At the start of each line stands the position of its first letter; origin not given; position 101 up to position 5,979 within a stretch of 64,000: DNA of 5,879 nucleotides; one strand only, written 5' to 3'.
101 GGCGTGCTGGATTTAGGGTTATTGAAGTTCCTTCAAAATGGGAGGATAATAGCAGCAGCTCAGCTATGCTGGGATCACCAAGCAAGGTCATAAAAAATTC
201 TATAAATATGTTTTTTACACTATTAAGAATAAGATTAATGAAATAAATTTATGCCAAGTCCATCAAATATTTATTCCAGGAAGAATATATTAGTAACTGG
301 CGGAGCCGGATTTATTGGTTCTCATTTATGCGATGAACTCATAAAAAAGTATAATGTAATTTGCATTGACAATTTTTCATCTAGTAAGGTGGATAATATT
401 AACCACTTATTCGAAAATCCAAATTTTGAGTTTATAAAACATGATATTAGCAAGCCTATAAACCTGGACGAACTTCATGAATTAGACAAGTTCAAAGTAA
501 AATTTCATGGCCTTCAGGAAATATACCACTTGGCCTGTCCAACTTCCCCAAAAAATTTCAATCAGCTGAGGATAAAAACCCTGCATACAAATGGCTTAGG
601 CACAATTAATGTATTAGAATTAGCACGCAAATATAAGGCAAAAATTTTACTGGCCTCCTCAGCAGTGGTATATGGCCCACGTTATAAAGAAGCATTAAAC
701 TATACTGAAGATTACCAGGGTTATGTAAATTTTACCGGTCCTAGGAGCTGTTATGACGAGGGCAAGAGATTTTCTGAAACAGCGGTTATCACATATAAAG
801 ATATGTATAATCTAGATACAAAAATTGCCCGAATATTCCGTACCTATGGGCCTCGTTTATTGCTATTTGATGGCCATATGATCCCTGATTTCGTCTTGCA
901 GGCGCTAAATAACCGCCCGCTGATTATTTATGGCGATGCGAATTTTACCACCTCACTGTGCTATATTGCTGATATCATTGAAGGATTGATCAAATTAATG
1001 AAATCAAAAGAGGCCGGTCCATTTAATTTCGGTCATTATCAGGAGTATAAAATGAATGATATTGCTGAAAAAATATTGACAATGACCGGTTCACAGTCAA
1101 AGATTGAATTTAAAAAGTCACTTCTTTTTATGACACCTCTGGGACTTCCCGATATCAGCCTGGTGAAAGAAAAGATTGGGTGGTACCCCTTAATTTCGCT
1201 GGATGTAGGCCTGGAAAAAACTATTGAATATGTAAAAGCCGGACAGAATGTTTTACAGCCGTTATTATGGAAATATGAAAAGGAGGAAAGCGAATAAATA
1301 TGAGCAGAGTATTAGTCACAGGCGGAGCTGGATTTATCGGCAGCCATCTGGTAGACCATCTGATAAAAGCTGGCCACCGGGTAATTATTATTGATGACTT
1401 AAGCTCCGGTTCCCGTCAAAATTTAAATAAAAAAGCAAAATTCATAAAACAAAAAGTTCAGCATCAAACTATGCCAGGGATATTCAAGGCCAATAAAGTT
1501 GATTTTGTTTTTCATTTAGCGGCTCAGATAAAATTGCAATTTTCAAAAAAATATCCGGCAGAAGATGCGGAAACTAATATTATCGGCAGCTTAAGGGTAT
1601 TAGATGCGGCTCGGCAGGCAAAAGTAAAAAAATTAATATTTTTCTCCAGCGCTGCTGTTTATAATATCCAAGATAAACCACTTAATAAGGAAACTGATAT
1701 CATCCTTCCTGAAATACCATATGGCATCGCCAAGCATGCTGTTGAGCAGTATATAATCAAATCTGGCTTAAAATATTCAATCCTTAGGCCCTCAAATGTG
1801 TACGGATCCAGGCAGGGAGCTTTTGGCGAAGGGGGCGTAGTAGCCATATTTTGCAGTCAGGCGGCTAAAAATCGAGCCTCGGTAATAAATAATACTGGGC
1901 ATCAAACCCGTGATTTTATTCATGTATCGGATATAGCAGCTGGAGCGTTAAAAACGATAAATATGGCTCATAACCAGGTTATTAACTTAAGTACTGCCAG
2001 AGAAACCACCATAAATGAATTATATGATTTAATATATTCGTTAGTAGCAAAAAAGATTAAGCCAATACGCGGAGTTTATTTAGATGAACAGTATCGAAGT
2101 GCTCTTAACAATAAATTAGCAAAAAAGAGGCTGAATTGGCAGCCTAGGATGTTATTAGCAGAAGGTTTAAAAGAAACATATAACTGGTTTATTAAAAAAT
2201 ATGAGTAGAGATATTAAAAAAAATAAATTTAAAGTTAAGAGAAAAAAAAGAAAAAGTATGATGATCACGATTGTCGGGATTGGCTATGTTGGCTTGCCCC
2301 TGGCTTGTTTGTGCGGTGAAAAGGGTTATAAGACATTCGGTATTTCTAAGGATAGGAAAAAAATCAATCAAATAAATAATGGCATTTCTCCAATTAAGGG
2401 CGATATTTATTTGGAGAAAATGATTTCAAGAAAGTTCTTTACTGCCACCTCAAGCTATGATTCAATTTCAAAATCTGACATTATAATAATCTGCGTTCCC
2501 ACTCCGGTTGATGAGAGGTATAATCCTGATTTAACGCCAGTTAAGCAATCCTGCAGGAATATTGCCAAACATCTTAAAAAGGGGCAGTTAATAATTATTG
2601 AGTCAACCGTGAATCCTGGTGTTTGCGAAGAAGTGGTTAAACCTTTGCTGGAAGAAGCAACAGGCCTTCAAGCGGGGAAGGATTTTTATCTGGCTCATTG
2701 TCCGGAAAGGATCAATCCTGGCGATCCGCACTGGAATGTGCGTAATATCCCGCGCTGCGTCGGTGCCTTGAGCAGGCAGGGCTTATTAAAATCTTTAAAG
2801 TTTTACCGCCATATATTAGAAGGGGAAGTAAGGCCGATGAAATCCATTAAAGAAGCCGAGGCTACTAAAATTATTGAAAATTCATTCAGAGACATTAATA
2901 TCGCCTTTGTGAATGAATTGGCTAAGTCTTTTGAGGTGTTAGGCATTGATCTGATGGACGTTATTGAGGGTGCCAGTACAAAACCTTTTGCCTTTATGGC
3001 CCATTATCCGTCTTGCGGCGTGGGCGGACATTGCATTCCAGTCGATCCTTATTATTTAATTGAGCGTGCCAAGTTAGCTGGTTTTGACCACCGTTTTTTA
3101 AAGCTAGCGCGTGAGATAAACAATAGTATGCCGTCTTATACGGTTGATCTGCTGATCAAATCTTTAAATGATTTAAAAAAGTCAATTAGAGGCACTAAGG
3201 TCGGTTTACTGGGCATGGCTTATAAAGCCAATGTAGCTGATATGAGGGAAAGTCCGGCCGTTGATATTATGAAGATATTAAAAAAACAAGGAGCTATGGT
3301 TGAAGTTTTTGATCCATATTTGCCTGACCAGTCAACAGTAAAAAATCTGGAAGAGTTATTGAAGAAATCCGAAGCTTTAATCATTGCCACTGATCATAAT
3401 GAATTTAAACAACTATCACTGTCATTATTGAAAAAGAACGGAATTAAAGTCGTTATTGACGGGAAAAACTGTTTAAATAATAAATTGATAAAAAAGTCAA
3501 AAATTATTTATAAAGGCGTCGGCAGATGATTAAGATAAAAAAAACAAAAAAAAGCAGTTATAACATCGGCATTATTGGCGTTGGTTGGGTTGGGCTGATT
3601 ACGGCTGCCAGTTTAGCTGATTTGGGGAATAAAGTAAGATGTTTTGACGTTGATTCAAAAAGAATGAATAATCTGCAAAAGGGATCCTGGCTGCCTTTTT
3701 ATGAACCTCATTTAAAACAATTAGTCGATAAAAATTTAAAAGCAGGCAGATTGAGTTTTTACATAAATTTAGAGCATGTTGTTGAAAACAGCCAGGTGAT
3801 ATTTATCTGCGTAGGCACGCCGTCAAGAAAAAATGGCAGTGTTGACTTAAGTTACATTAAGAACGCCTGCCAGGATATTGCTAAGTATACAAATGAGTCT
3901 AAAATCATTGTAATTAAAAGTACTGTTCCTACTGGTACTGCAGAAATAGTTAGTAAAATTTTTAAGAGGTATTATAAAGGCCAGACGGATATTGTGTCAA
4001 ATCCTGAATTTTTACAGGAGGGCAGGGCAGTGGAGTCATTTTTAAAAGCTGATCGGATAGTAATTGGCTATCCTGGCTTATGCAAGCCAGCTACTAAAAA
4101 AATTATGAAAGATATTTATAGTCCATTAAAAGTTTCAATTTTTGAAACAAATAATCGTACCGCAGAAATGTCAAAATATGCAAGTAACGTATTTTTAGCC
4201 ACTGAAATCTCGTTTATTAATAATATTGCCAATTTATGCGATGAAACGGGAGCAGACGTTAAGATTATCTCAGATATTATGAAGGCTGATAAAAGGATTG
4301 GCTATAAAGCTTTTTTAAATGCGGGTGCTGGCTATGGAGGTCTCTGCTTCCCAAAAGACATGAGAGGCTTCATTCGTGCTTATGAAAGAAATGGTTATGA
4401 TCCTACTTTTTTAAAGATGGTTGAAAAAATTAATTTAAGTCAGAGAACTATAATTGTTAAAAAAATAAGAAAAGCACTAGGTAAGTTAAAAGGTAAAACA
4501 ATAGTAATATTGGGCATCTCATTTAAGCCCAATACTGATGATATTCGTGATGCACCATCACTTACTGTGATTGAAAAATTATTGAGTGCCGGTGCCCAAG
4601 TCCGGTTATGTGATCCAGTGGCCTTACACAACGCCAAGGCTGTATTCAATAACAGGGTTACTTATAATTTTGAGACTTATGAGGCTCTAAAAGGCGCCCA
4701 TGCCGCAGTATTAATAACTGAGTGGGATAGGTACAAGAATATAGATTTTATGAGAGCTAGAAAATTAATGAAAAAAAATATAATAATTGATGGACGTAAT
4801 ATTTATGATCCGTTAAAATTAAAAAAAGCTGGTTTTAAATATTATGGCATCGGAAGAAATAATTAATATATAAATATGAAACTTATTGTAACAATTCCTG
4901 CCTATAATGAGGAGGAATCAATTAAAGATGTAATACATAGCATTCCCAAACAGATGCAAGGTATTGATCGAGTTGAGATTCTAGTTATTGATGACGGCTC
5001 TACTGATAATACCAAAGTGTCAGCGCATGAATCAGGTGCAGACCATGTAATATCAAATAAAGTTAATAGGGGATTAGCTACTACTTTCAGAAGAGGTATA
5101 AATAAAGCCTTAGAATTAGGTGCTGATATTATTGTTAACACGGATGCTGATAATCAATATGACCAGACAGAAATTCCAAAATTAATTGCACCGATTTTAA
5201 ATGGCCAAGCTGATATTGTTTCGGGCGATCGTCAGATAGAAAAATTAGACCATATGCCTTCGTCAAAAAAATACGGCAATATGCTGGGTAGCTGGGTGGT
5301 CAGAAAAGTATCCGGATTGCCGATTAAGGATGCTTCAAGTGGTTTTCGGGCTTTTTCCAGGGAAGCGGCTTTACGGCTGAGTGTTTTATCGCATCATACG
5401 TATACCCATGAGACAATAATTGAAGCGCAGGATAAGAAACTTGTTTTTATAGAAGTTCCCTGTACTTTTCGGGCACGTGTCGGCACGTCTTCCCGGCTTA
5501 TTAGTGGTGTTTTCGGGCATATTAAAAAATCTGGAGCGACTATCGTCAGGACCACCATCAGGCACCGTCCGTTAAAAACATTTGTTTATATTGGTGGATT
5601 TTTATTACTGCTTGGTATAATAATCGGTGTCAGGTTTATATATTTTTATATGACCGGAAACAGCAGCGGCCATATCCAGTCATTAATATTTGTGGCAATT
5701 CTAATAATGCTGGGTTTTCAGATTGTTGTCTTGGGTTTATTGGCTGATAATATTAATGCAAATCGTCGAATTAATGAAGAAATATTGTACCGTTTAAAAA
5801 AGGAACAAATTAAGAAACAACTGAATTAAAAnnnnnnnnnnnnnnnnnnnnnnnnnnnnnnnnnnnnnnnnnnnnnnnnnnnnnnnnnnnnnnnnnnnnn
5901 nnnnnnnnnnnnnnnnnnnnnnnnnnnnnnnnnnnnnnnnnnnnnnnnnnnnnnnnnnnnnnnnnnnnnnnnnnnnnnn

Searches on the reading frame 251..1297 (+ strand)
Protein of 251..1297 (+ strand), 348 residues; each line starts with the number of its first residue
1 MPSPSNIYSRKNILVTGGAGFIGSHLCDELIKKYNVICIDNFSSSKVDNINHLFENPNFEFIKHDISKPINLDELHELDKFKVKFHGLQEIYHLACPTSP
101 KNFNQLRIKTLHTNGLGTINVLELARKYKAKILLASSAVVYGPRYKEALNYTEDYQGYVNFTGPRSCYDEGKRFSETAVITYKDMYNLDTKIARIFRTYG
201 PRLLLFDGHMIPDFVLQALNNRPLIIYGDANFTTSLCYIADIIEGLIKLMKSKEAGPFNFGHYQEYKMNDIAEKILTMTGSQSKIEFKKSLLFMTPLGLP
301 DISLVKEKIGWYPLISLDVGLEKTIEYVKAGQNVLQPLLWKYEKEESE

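Call 7: search_protein_families(library=pfam, proteins=[window:251-1297:+], max_evalue=0.00001)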
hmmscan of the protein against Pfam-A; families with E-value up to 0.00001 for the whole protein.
window:251-1297:+ (348 aa): 6 families
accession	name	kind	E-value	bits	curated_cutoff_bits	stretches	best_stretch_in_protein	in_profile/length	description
PF16363.11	GDP_Man_Dehyd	-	4.3e-43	148.5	27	1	14-323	1-331/332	GDP-mannose 4,6 dehydratase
PF01370.27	Epimerase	-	1.2e-40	139.9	20.9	1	13-256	1-231/240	NAD dependent epimerase/dehydratase family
PF01073.25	3Beta_HSD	-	3.4e-12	46.4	22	1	14-239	1-218/280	3-beta hydroxysteroid dehydrogenase/isomerase family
PF02719.21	Polysacc_synt_2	-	5.2e-09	36.1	20.2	1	13-135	1-125/293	Polysaccharide biosynthesis protein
PF07993.18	NAD_binding_4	-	1.5e-07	31.3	20.1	0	15-194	1-203/258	Male sterility protein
PF04321.23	RmlD_sub_bind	-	3.2e-06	26.9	27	1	12-283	2-235/287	RmlD substrate binding domain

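Call 12: search_protein_families(library=ncbifam, proteins=[window:251-1297:+], max_evalue=1e-10)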
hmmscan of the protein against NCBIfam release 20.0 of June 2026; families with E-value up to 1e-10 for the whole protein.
window:251-1297:+ (348 aa): 10 families
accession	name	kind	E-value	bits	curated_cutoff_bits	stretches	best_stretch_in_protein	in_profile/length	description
TIGR01181.1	dTDP_gluc_dehyt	equivalog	1.3e-31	109.9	365.1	1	12-335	1-318/321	dTDP-glucose 4,6-dehydratase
TIGR04180.1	EDH_00030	hypoth_equivalog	3.6e-24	85.4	475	1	13-289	1-266/297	NAD-dependent 4,6-dehydratase LegB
TIGR01179.1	galE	equivalog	5.3e-23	81.4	262.3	1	12-328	1-325/332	UDP-glucose 4-epimerase GalE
TIGR02197.1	heptose_epim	equivalog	2.5e-21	76.2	274.6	1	13-288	1-269/316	ADP-glyceromanno-heptose 6-epimerase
NF007490.0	PRK10084.1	subfamily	1.2e-19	70.5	649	1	12-334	2-340/361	dTDP-glucose 4,6-dehydratase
NF007582.0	PRK10217.1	equivalog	1.4e-18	67.2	698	1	11-330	2-333/355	dTDP-glucose 4,6-dehydratase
NF008872.0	PRK11908.1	equivalog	1.4e-13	50.7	294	1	11-281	2-273/349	bifunctional UDP-4-keto-pentose/UDP-xylose synthase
NF005998.1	PRK08125.1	equivalog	5.1e-13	48.3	777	1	8-255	313-556/649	bifunctional UDP-4-amino-4-deoxy-L-arabinose formyltransferase/UDP-glucuronic acid oxidase ArnA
NF011728.1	PRK15181.1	equivalog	2e-11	43.5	760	1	9-245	14-244/348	Vi polysaccharide biosynthesis UDP-N-acetylglucosaminuronic acid C-4 epimerase TviC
NF007956.0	PRK10675.1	subfamily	3.2e-11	42.9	394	1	12-177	2-158/338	UDP-glucose 4-epimerase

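Call 52: find_encoding_contigs(protein=window:251-1297:+, flank=10000, max_places=1)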
Protein window:251-1297:+ (348 aa): 4 contigs read that carry it; 1 place shown.
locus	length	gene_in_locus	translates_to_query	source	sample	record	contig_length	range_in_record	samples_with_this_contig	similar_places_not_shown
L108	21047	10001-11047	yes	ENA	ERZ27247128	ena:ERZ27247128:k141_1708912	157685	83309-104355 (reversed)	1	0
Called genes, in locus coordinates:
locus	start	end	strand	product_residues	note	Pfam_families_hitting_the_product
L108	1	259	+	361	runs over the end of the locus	PF13398:Peptidase_M50B (weak), PF02163:Peptidase_M50, PF00571:CBS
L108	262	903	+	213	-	PF00834:Ribul_P_3_epim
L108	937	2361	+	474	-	PF02878:PGM_PMM_I, PF02879:PGM_PMM_II, PF02880:PGM_PMM_III, PF00408:PGM_PMM_IV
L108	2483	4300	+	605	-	PF00009:GTP_EFTU, PF00071:Ras (faint), PF10662:PduV-EutP (faint), PF03144:GTP_EFTU_D2, PF14492:EFG_III (faint), PF00679:EFG_C, PF06421:LepA_C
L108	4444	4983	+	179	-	PF14470:bPH_3 (weak), PF03703:bPH_2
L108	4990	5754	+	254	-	-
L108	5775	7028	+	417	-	PF13180:PDZ_2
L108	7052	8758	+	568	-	PF00082:Peptidase_S8, PF01839:FG-GAP (faint), PF13517:FG-GAP_3 (weak)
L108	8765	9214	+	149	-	PF04138:GtrA_DPMS_TM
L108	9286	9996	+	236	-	PF00535:Glycos_transf_2, PF10111:Glyco_tranf_2_2, PF13641:Glyco_tranf_2_3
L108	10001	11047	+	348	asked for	PF04321:RmlD_sub_bind (weak), PF01073:3Beta_HSD, PF01370:Epimerase, PF02719:Polysacc_synt_2 (weak), PF07993:NAD_binding_4 (weak), PF16363:GDP_Man_Dehyd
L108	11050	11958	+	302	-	PF01073:3Beta_HSD, PF01370:Epimerase, PF02719:Polysacc_synt_2, PF04321:RmlD_sub_bind, PF05368:NmrA, PF13460:NAD_binding_10, PF16363:GDP_Man_Dehyd, PF07993:NAD_binding_4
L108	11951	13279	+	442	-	PF01210:NAD_Gly3P_dh_N (faint), PF03446:NAD_binding_2 (weak), PF03721:UDPG_MGDP_dh_N, PF00984:UDPG_MGDP_dh, PF03720:UDPG_MGDP_dh_C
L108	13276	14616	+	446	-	PF03446:NAD_binding_2 (faint), PF03721:UDPG_MGDP_dh_N, PF00984:UDPG_MGDP_dh, PF03720:UDPG_MGDP_dh_C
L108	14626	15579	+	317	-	PF00535:Glycos_transf_2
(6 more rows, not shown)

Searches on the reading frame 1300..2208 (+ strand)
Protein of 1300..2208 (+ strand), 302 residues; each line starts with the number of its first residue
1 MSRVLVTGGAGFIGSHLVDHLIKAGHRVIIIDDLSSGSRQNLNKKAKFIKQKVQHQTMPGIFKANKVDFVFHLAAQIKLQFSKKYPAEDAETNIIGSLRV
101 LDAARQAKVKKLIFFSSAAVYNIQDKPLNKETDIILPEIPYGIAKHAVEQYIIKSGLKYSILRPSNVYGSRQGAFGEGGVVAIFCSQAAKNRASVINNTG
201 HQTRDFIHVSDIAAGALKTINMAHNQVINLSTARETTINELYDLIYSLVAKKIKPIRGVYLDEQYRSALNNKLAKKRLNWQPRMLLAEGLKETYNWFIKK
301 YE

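Call 7: search_protein_families(library=pfam, proteins=[window:1300-2208:+], max_evalue=0.00001)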
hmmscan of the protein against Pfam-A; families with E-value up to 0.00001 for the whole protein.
window:1300-2208:+ (302 aa): 8 families
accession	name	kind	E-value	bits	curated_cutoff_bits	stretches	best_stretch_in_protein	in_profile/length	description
PF01370.27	Epimerase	-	2.9e-51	174.6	20.9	1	4-230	1-239/240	NAD dependent epimerase/dehydratase family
PF16363.11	GDP_Man_Dehyd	-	9.1e-41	140.8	27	1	5-293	1-332/332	GDP-mannose 4,6 dehydratase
PF02719.21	Polysacc_synt_2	-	2.4e-18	66.8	20.2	1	4-251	1-249/293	Polysaccharide biosynthesis protein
PF04321.23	RmlD_sub_bind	-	3.2e-17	62.9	27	1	3-252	2-234/287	RmlD substrate binding domain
PF01073.25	3Beta_HSD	-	8.5e-17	61.5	22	1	5-213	1-222/280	3-beta hydroxysteroid dehydrogenase/isomerase family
PF07993.18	NAD_binding_4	-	5.9e-15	55.6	20.1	1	64-209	86-251/258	Male sterility protein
PF13460.12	NAD_binding_10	-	6.9e-14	52.6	27.2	1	8-168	1-147/184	NAD(P)H-binding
PF05368.20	NmrA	-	5.6e-09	36.5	27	1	2-160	3-142/298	NmrA-like family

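Call 12: search_protein_families(library=ncbifam, proteins=[window:1300-2208:+], max_evalue=1e-10)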
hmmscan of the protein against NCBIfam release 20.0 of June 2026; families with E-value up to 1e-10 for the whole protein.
window:1300-2208:+ (302 aa): 20 families
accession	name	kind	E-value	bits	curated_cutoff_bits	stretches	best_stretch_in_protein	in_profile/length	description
TIGR01179.1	galE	equivalog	2.2e-44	151.7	262.3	1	3-299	1-327/332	UDP-glucose 4-epimerase GalE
TIGR01181.1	dTDP_gluc_dehyt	equivalog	1e-38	133.2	365.1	1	3-300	1-314/321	dTDP-glucose 4,6-dehydratase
TIGR04180.1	EDH_00030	hypoth_equivalog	3.1e-34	118.4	475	1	4-254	1-261/297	NAD-dependent 4,6-dehydratase LegB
TIGR02197.1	heptose_epim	equivalog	7.5e-30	104.2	274.6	1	4-298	1-314/316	ADP-glyceromanno-heptose 6-epimerase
NF007956.0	PRK10675.1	subfamily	2.3e-28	99.3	394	1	3-299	2-331/338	UDP-glucose 4-epimerase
NF011728.1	PRK15181.1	equivalog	1.3e-25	90.1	760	1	3-301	17-341/348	Vi polysaccharide biosynthesis UDP-N-acetylglucosaminuronic acid C-4 epimerase TviC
NF047922.1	GDPFucSynFcl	equivalog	2.9e-24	86.1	500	1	2-300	3-304/308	GDP-L-fucose synthase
NF007490.0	PRK10084.1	subfamily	4e-20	72.1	649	1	3-106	2-113/361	dTDP-glucose 4,6-dehydratase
TIGR02622.1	CDP_4_6_dhtase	equivalog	4.5e-20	72.1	278.45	1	3-300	6-333/352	CDP-glucose 4,6-dehydratase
NF007582.0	PRK10217.1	equivalog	1.4e-17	63.9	698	1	1-297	1-331/355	dTDP-glucose 4,6-dehydratase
TIGR03466.1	HpnA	hypoth_equivalog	2.6e-17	62.7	367.65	1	3-220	2-217/327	hopanoid-associated sugar epimerase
NF008360.0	PRK11150.1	equivalog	9.4e-15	54.6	452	1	4-250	2-255/310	ADP-glyceromanno-heptose 6-epimerase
NF042422.1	oxyalk_red_OleD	equivalog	5.9e-14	52.2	580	1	3-211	2-206/329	2-alkyl-3-oxoalkanoate reductase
NF043036.1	ErythonDh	equivalog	1.3e-12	47.5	325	1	3-150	2-158/321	D-erythronate dehydrogenase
NF058621.1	DiazavRedAvaA7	equivalog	3.2e-12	46.7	400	1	3-231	2-230/304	3-diazoavenalumate denitrifying reductase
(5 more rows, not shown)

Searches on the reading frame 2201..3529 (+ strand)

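Call 7: search_protein_families(library=pfam, proteins=[window:2201-3529:+], max_evalue=0.00001)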
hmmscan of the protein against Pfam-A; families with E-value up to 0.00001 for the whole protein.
window:2201-3529:+ (442 aa): 5 families
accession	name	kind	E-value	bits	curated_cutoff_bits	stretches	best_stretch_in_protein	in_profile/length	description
PF03721.20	UDPG_MGDP_dh_N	-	1.1e-41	142.9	27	1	20-188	1-173/187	UDP-glucose/GDP-mannose dehydrogenase family, NAD binding domain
PF00984.24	UDPG_MGDP_dh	-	9e-29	99.9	25.4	1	217-308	1-93/94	UDP-glucose/GDP-mannose dehydrogenase family, central domain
PF03720.21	UDPG_MGDP_dh_C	-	1e-25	90.5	30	1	336-426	2-102/103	UDP-glucose/GDP-mannose dehydrogenase family, UDP binding domain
PF03446.21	NAD_binding_2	-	4.4e-06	27.2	21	0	22-149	2-107/161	NAD binding domain of 6-phosphogluconate dehydrogenase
PF01210.29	NAD_Gly3P_dh_N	-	9.1e-06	26.2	23.1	0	22-113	2-91/158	NAD-dependent glycerol-3-phosphate dehydrogenase N-terminus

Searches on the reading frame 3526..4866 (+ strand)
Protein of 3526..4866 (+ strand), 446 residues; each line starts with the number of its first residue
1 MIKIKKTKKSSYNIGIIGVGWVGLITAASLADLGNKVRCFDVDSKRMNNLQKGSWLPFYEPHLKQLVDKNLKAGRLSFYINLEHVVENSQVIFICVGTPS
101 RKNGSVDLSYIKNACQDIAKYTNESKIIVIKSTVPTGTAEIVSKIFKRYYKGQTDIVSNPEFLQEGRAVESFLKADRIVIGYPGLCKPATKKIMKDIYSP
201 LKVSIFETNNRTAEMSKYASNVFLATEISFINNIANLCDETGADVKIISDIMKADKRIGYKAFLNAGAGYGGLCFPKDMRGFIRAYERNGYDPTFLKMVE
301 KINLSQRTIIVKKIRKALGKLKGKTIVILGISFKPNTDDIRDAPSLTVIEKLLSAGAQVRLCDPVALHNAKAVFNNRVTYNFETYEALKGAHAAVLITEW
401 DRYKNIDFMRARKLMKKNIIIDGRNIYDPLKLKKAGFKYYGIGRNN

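Call 7: search_protein_families(library=pfam, proteins=[window:3526-4866:+], max_evalue=0.00001)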
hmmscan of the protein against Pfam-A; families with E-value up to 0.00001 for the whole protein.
window:3526-4866:+ (446 aa): 3 families
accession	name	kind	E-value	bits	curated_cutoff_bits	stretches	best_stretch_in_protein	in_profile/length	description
PF03721.20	UDPG_MGDP_dh_N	-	3.2e-53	180.5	27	1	13-185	2-178/187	UDP-glucose/GDP-mannose dehydrogenase family, NAD binding domain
PF03720.21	UDPG_MGDP_dh_C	-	3.8e-34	117.6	30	1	328-429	2-103/103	UDP-glucose/GDP-mannose dehydrogenase family, UDP binding domain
PF00984.24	UDPG_MGDP_dh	-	7.5e-32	109.7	25.4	1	211-303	1-92/94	UDP-glucose/GDP-mannose dehydrogenase family, central domain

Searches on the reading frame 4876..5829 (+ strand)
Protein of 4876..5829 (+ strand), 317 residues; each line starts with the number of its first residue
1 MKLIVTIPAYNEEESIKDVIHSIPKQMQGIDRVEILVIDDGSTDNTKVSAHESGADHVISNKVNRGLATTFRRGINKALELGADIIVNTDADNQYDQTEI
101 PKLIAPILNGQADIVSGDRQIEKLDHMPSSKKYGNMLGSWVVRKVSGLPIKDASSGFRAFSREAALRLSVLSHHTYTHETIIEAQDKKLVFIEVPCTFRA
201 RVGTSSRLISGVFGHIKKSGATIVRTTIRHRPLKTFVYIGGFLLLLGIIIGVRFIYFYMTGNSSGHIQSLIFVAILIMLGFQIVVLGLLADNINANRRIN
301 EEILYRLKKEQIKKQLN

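Call 7: search_protein_families(library=pfam, proteins=[window:4876-5829:+], max_evalue=0.00001)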
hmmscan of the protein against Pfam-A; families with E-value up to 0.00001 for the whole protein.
window:4876-5829:+ (317 aa): 1 family
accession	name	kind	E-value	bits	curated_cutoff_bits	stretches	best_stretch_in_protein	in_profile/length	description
PF00535.33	Glycos_transf_2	-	1.5e-23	84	23.3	1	5-165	2-164/168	Glycosyl transferase family 2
